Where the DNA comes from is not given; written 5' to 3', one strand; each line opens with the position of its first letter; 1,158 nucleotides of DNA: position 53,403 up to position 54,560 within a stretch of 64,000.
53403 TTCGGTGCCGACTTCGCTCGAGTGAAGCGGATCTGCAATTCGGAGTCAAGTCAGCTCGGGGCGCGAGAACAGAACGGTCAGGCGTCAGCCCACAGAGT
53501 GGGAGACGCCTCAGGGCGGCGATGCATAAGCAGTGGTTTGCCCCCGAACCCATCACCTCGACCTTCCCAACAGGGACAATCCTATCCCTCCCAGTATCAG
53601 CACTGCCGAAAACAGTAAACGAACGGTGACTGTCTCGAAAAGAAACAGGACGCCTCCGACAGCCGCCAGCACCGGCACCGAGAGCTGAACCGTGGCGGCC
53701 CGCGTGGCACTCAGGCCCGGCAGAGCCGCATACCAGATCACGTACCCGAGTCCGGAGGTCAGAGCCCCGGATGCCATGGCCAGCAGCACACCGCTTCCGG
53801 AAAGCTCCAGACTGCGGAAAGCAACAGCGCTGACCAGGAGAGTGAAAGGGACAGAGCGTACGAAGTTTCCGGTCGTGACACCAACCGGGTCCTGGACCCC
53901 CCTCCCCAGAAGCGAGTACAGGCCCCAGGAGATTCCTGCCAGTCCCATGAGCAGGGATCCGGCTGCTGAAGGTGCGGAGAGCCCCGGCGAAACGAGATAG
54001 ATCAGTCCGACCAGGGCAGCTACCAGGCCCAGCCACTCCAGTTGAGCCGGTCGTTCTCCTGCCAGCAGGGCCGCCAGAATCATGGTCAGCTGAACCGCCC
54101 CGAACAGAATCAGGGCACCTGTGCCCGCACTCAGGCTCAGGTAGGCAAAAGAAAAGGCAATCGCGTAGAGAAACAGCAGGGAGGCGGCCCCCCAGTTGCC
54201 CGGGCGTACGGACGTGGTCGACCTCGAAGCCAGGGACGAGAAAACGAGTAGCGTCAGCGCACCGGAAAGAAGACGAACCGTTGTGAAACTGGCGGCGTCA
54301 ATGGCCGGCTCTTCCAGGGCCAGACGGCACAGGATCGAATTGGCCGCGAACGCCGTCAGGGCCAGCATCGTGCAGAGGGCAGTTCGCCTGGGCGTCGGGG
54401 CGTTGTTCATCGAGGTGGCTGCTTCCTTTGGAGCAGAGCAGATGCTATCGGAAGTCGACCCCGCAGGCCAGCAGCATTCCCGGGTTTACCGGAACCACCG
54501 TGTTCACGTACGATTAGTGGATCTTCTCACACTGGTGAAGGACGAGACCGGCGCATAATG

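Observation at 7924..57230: Heptanucleotide tandem arrays fill most intergenic gaps and butt against start and stop codons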

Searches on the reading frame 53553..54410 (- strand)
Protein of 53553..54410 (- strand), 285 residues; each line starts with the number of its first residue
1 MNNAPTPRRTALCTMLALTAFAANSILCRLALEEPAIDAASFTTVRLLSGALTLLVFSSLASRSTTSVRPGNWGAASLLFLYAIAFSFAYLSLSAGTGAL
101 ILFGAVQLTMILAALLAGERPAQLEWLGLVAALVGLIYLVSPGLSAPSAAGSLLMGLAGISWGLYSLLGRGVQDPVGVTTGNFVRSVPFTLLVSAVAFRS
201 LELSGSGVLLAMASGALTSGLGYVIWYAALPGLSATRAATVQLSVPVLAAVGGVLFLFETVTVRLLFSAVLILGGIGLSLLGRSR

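Call 45: search_protein_families(library=pfam, proteins=[window:53553-54410:-], max_evalue=0.00001)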
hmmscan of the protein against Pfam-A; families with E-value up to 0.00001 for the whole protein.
window:53553-54410:- (285 aa): 1 family
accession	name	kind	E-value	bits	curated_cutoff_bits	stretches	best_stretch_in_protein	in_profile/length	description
PF00892.27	EamA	-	2.2e-23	83.5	28.2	2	151-280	3-134/135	EamA-like transporter family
